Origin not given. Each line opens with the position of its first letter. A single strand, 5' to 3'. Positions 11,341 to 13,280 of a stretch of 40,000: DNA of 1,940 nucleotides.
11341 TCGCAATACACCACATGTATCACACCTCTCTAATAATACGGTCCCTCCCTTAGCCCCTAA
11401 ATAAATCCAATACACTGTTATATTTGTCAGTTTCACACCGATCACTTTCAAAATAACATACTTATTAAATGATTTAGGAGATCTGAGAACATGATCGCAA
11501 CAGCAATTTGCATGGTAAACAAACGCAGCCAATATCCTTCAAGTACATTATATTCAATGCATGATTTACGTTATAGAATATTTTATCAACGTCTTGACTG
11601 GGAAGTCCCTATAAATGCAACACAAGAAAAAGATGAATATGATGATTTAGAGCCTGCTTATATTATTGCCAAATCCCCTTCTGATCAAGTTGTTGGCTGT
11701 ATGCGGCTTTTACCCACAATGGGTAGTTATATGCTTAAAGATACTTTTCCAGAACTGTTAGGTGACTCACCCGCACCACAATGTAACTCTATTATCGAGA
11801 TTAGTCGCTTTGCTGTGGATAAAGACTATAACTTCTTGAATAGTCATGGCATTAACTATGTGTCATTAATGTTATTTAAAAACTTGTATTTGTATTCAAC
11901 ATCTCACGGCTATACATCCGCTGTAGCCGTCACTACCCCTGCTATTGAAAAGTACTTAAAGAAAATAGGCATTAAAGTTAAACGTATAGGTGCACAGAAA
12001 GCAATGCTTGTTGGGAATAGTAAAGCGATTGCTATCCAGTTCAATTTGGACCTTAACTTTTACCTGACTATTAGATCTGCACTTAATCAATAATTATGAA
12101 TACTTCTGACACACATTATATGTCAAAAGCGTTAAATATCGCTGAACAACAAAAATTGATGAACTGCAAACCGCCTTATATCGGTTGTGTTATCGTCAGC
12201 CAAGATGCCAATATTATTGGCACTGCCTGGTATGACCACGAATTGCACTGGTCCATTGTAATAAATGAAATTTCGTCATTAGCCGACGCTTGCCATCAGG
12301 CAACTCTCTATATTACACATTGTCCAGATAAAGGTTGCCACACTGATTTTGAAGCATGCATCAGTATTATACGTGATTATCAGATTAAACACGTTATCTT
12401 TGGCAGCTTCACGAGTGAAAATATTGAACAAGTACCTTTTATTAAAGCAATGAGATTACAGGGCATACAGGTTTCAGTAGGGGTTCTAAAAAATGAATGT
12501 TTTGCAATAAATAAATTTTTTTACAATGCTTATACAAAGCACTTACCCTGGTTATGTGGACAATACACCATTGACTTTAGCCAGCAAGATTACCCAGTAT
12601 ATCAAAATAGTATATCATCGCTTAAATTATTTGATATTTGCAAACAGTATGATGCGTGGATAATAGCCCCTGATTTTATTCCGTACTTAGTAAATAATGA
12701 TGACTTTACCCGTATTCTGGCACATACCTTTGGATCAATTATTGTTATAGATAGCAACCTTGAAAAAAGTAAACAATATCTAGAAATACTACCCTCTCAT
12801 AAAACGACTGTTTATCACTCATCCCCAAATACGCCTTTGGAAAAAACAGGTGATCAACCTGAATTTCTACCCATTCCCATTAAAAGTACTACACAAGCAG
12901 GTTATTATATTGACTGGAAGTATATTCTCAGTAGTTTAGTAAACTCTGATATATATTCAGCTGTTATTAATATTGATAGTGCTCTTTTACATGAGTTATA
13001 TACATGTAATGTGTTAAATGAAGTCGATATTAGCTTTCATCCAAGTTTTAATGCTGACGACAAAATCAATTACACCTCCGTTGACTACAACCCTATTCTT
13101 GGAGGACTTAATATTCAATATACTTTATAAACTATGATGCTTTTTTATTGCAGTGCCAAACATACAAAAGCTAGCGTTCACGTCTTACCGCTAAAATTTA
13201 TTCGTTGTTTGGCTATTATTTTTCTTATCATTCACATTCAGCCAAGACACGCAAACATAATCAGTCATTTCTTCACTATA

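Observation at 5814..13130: Non-canonical quorum-sensing locus: luxR and luxI separated by a four-gene enzyme/exporter insert and followed by a RibD-like gene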

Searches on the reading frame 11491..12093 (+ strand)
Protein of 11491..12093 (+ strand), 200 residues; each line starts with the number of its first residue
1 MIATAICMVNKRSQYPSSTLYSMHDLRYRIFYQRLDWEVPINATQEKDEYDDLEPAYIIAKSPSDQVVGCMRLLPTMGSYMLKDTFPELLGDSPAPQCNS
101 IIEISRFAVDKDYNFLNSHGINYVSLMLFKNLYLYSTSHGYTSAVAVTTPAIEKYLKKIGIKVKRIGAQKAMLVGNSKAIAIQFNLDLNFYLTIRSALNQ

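Call 3: search_protein_families(library=pfam, proteins=[window:11491-12093:+], max_evalue=0.01)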
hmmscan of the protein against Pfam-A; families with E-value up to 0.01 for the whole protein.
window:11491-12093:+ (200 aa): 3 families
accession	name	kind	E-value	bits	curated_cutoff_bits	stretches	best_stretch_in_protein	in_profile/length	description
PF00765.23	Autoind_synth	-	2.6e-39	135.1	24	1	18-187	8-176/183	Autoinducer synthase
PF13444.12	Acetyltransf_5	-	9.5e-09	36.3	22.4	1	26-113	1-91/102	Acetyltransferase (GNAT) domain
PF21926.2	FeeM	-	1e-08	35.6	27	1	28-160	3-135/158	N-acyl amino acid synthase FeeM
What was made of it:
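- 11491..12093 (+): luxI: AHL synthase (200 aa), of the LasI/TofI-like (ACP-type) kind. Autoind_synth 2.6e-39 (call 3).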

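Call 4: search_protein_families(library=ncbifam, proteins=[window:11491-12093:+], max_evalue=0.01)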
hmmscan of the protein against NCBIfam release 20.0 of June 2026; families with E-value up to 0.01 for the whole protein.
window:11491-12093:+ (200 aa): 3 families
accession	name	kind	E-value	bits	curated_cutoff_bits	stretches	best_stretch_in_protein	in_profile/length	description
NF010408.0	PRK13834.1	subfamily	6.5e-39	133.6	292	1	6-192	4-189/207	acyl-homoserine-lactone synthase TraI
NF052393.1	AHserLSynTraI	equivalog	3e-38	131.2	250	1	11-189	9-186/212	acyl-homoserine-lactone synthase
TIGR03694.1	exosort_acyl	subfamily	4e-15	55.9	111.95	2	19-113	18-123/241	PEP-CTERM/exosortase system-associated acyltransferase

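Call 5: find_encoding_contigs(protein=window:11491-12093:+, flank=10000, max_places=10)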
Protein window:11491-12093:+ (200 aa): no gene with exactly this product is on record in the collection.
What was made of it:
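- Tried and rejected: No gene with exactly this product was on record (call 5).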

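Call 7: find_homologous_proteins(query=window:11491-12093:+, max_evalue=0.00001)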
Query window:11491-12093:+ (200 aa): 55 proteins with E <= 0.00001 among 138 candidates.
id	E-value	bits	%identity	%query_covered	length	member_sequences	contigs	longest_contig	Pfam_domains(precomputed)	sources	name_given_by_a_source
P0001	1.3e-128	444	100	100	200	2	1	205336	PF13444.13,PF21926.3,PF00765.24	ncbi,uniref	ncbi:acyl-homoserine-lactone synthase [Zooshikella sp. RANM57]|uniref:acyl-homoserine-lactone syntha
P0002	7.5e-38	148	40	91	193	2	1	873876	PF13444.13,PF21926.3,PF00765.24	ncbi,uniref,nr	ncbi:GNAT family N-acetyltransferase [Vibrio sp. T187]|uniref:acyl-homoserine-lactone synthase n=1 T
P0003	5.2e-37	145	41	84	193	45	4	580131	PF13444.13,PF21926.3,PF00765.24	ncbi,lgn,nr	ncbi:GNAT family N-acetyltransferase [Vibrio fluvialis]|nr:GNAT family N-acetyltransferase [Vibrio f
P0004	9.2e-37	145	38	88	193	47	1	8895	PF13444.13,PF21926.3,PF00765.24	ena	-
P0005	5.0e-36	142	39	85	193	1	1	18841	PF13444.13,PF21926.3,PF00765.24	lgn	-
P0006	6.7e-36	142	39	86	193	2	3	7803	PF21926.3,PF00765.24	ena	-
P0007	1.3e-35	141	40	84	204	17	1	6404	PF13444.13,PF21926.3,PF00765.24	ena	-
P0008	3.7e-35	139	39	89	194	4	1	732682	PF13444.13,PF21926.3,PF00765.24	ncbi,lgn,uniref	ncbi:acyl-homoserine-lactone synthase [Vibrio profundi]|uniref:acyl-homoserine-lactone synthase n=1 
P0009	6.4e-35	139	39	88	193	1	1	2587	PF13444.13,PF21926.3,PF00765.24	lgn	-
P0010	7.8e-35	138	41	88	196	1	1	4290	PF13444.13,PF00765.24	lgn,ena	-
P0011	1.4e-34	137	40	89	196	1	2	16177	PF00765.24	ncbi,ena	-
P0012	1.8e-34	137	41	86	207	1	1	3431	PF13444.13,PF21926.3,PF00765.24,PF00583.32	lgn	-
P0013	9.7e-34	135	39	91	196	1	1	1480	PF00765.24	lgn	-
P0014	1.0e-33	135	40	89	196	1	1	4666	PF13444.13,PF21926.3,PF00765.24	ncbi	-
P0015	2.5e-33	133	38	92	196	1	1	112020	PF00765.24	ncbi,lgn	-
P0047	3.5e-26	110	36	93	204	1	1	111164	PF13444.13,PF21926.3,PF00765.24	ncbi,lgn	-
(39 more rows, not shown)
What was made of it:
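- Its closest homologues are Vibrio LuxI-type synthases (call 7).
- Tried and rejected: The source organism was identified through the homology search instead (call 7).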

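Call 33: search_solved_structures(query=window:11491-12093:+, max_evalue=0.01)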
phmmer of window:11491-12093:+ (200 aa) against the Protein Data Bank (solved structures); distinct sequences matched with E-value up to 0.01: 7.
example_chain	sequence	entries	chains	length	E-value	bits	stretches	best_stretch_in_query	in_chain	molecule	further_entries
1ro5_A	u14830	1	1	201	7.3e-29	104.1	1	6-189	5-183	Autoinducer synthesis protein lasI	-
3p2f_A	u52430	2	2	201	5.1e-20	75.2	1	9-171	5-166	AHL synthase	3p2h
6wns_A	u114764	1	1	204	6.6e-08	35.7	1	22-113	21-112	Acyl-homoserine-lactone synthase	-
5w8a_A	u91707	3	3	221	8.5e-07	32.1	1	18-113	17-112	Autoinducer synthase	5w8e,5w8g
5w8c_A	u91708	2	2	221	8.7e-07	32.1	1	18-113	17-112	Autoinducer synthase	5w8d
1k4j_A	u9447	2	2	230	1.2e-06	31.6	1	22-166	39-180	acyl-homoserinelactone synthase EsaI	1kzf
6wn0_A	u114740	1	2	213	7.4e-05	25.8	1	20-109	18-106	4-coumaroyl-homoserine lactone synthase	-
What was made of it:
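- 11491..12093 (+): PDB matches: LasI 7e-29, TofI 5e-20, far above BjaI, MesI and RpaI (call 33).
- On CoA-dependent LuxI subgroup (BjaI, RpaI, BraI, MesI): LasI (7.3e-29) and TofI (5.1e-20) match over the full length (call 33).
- Closest known: Mesorhizobium japonicum R1-I1-crotonase three-component QS circuit. Different: That LuxI clusters with the CoA-dependent synthases, and this one does not (call 33).
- ACP-type EsaI scores as low as BjaI (call 33). It matches MesI, BjaI and RpaI at E 7e-8 to 7e-5, and only over about residues 18-113 (call 33).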

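Call 41: find_encoding_contigs(protein=P0002, flank=8000, max_places=3)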
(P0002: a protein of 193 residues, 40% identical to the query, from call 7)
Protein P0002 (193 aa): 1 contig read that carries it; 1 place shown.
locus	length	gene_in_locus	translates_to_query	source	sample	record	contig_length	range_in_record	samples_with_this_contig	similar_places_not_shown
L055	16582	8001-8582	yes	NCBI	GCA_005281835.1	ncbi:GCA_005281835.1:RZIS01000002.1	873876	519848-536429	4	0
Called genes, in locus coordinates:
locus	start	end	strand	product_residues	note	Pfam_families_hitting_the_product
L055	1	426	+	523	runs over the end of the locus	PF20872:MalF_N_TM, PF14785:MalF_P2, PF00528:BPD_transp_1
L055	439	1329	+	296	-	PF00528:BPD_transp_1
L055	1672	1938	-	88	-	-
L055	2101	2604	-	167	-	PF03061:4HBT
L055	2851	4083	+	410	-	PF00149:Metallophos, PF12850:Metallophos_2 (faint), PF12320:SbcD_C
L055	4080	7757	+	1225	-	PF13304:AAA_21 (faint), PF13476:AAA_23, PF13555:AAA_29 (weak), PF13558:SbcC_Walker_B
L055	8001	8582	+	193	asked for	PF00765:Autoind_synth, PF13444:Acetyltransf_5, PF21926:FeeM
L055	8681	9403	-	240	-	PF03472:Autoind_bind, PF00196:GerE, PF08281:Sigma70_r4_2 (weak)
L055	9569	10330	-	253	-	PF08220:HTH_DeoR, PF08279:HTH_11, PF00455:DeoRC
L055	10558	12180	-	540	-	PF00496:SBP_bac_5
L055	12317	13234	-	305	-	PF00892:EamA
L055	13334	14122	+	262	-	PF00165:HTH_AraC (faint), PF12833:HTH_18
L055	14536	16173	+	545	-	PF00664:ABC_membrane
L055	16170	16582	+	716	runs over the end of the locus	PF00664:ABC_membrane, PF00005:ABC_tran, PF13304:AAA_21 (faint)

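Call 42: find_encoding_contigs(protein=P0047, flank=8000, max_places=3)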
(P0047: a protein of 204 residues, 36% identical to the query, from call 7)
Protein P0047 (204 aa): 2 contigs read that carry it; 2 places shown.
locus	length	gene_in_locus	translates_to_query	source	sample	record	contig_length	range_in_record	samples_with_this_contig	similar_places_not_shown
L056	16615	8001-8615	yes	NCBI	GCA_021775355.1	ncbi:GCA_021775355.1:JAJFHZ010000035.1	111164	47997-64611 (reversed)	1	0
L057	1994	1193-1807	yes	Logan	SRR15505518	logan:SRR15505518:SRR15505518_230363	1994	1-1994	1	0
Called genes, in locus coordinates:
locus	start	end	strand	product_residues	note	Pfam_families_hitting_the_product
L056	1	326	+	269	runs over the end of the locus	PF20434:BD-FAE (weak), PF07859:Abhydrolase_3 (faint)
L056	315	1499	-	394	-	PF05762:VWA_CoxE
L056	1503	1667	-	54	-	-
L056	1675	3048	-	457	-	PF11150:DUF2927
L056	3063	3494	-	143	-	PF00583:Acetyltransf_1, PF13673:Acetyltransf_10, PF13508:Acetyltransf_7, PF14542:Acetyltransf_CG (faint)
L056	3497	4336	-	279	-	PF00158:Sigma54_activat (faint), PF07724:AAA_2, PF13401:AAA_22 (weak), PF00004:AAA, PF07728:AAA_5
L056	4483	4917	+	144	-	PF21157:DksA_N, PF01258:zf-dskA_traR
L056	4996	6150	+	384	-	PF00890:FAD_binding_2 (weak), PF01266:DAO (weak), PF01494:FAD_binding_3, PF04820:Trp_halogenase (faint), PF07992:Pyr_redox_2 (weak), PF13450:NAD_binding_8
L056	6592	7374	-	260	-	PF03372:Exo_endo_phos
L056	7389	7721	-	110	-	PF01521:Fe-S_biosyn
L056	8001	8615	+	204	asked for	PF00765:Autoind_synth, PF21926:FeeM (weak), PF13444:Acetyltransf_5 (weak)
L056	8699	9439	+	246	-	PF03472:Autoind_bind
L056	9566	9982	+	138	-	PF12844:HTH_19 (weak), PF13560:HTH_31 (weak), PF01381:HTH_3, PF13443:HTH_26 (weak)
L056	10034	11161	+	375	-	PF01966:HD, PF13286:HD_assoc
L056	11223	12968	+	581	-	PF03485:Arg_tRNA_synt_N, PF00750:tRNA-synt_1d, PF01406:tRNA-synt_1e (faint), PF09334:tRNA-synt_1g (faint), PF01921:tRNA-synt_1f (weak), PF05746:DALR_1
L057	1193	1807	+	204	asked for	PF00765:Autoind_synth, PF21926:FeeM (weak), PF13444:Acetyltransf_5 (weak)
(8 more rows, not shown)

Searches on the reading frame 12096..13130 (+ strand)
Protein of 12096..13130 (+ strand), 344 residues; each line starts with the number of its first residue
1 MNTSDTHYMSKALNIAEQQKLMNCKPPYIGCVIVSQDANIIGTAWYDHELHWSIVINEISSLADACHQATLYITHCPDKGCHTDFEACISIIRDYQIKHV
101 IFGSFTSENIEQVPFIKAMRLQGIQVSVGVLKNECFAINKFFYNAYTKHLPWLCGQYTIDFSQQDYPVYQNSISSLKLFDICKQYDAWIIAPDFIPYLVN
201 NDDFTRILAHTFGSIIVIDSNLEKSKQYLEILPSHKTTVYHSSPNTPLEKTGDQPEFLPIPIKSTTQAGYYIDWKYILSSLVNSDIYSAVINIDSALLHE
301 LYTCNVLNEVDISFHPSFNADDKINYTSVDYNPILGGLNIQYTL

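Call 3: search_protein_families(library=pfam, proteins=[window:12096-13130:+], max_evalue=0.01)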
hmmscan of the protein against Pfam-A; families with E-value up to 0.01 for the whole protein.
window:12096-13130:+ (344 aa): 2 families
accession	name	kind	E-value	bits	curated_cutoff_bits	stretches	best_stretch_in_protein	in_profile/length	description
PF00383.29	dCMP_cyt_deam_1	-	3.6e-08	33.7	25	1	4-103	3-101/102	Cytidine and deoxycytidylate deaminase zinc-binding region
PF14437.12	MafB19-deam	-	0.0025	18.2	27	1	5-142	3-137/142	MafB19-like deaminase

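Call 4: search_protein_families(library=ncbifam, proteins=[window:12096-13130:+], max_evalue=0.01)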
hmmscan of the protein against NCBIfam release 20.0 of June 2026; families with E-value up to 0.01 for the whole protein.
window:12096-13130:+ (344 aa): 2 families
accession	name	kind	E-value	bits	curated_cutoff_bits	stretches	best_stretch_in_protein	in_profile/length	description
TIGR00326.1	eubact_ribD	equivalog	1.1e-11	44.6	156.35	1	9-157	1-147/343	bifunctional diaminohydroxyphosphoribosylaminopyrimidine deaminase/5-amino-6-(5-phosphoribosylamino)uracil reductase RibD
NF008052.0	PRK10786.1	equivalog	1e-08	34.3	500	1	4-153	2-149/367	bifunctional diaminohydroxyphosphoribosylaminopyrimidine deaminase/5-amino-6-(5-phosphoribosylamino)uracil reductase RibD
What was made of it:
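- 12096..13130 (+): Degenerate RibD paralogue (344 aa), 2 nt after luxI with no Shine-Dalgarno sequence; function unknown. Only the deaminase domain is detected, weakly (calls 3, 4).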

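Call 46: search_solved_structures(query=window:12096-13130:+, max_evalue=0.1, show_alignments=2)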
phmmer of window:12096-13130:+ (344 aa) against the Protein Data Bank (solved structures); distinct sequences matched with E-value up to 0.1: 7.
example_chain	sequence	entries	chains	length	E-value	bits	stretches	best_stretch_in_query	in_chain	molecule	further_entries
9no2_B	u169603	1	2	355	2.9e-11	46.4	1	3-160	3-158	Riboflavin biosynthesis protein RibD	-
8dq9_A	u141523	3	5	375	2.4e-07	33.6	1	4-153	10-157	3-dehydroquinate dehydratase I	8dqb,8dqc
2o7p_A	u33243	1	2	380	6.2e-06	28.9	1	4-152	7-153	Riboflavin biosynthesis protein ribD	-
2g6v_A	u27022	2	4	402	7e-06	28.8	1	4-152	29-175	Riboflavin biosynthesis protein ribD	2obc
3zpc_A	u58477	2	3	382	5.1e-05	25.9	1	4-153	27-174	RIBOFLAVIN BIOSYNTHESIS PROTEIN RIBD | RIBD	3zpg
2hxv_A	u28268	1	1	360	0.0002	24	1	8-158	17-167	Diaminohydroxyphosphoribosylaminopyrimidine deaminase/ 5-amino-6-(5-phosphoribosylamino)ur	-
2b3z_A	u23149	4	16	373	0.0014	21.2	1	5-153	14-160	Riboflavin biosynthesis protein ribD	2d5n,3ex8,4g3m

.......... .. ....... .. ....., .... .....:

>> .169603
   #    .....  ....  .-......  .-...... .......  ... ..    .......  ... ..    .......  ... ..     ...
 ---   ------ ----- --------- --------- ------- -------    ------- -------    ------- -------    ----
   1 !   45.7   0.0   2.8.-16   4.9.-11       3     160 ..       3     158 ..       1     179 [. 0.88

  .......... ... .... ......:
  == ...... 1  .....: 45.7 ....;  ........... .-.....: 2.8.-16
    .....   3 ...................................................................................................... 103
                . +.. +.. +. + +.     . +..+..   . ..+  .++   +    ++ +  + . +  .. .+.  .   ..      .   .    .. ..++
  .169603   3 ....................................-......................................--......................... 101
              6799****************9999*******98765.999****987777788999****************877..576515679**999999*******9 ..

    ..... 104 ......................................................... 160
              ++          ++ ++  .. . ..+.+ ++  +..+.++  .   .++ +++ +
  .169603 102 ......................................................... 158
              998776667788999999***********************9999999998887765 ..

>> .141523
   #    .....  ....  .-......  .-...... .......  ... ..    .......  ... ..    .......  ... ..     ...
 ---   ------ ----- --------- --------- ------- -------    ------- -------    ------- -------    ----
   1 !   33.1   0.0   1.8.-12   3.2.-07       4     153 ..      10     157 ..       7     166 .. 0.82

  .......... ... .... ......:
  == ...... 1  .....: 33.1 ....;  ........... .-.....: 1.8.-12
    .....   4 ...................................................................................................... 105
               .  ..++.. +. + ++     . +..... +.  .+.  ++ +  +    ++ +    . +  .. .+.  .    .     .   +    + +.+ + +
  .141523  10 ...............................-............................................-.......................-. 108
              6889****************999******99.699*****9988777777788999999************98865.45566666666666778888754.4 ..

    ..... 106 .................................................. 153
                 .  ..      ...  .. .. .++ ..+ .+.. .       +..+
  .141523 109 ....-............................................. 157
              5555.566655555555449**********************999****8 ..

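Call 52: find_homologous_proteins(query=window:12096-13130:+, max_evalue=0.001)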
Query window:12096-13130:+ (344 aa): 3 proteins with E <= 0.001 among 579 candidates.
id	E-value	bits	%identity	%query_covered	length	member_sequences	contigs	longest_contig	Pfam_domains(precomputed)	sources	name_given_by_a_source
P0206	1.1e-234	796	100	100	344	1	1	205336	PF00383.30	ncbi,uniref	ncbi:hypothetical protein [Zooshikella sp. RANM57]|uniref:hypothetical protein n=1 Tax=Zooshikella s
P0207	1.4e-200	684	88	100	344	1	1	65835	PF00383.30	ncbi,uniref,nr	ncbi:hypothetical protein [Zooshikella harenae]|uniref:CMP/dCMP-type deaminase domain-containing pro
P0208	1.5e-5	43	25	98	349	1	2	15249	PF00383.30,PF14437.13,PF01872.23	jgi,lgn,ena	-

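Call 61: predict_structure(alignment_id=A4)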
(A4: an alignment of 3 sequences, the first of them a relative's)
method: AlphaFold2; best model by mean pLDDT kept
length: 344 residues; sequences in the alignment: 3
mean_pLDDT: 44.6   pTM: 0.33
mean pLDDT of the five models: 44.6, 43.2, 40.6, 37.6, 37.3
residues with pLDDT >= 90: 0; 70-90: 10; 50-70: 114; < 50: 220
segments of 3 or more residues with pLDDT < 50: 1-3, 5-29, 46-54, 56-63, 75-83, 105-107, 130-181, 190-214, 233-235, 241-272, 299-344
pLDDT, mean of each block of 10 residues (from residue 1): 44 45 39 56 50 44 53 48 55 68 55 66 67 43 32 25 27 40 50 29 26 50 55 51 42 40 41 52 54 53 37 31 31 25 26
secondary structure, 60 per line:
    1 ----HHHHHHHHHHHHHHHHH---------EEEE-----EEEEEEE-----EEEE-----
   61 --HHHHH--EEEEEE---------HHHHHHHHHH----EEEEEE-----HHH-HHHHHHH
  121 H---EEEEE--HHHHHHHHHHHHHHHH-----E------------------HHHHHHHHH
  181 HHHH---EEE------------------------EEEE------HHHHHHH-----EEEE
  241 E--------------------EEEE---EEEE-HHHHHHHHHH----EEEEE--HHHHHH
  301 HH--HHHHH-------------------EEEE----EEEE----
elements in order: H5-21 E31-34 E40-46 E52-55 H63-67 E70-75 H85-94 E99-104 H114-121 E125-129 H132-147 H172-184 E188-190 E215-218 H225-231 E237-241 E262-265 E269-272 H274-283 E288-292 H295-302 H305-309 E329-332 E337-340
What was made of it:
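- Tried and rejected: It failed, with pLDDT 44.6 from 3 sequences (call 61), so there is no fold evidence for its C-terminal half.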
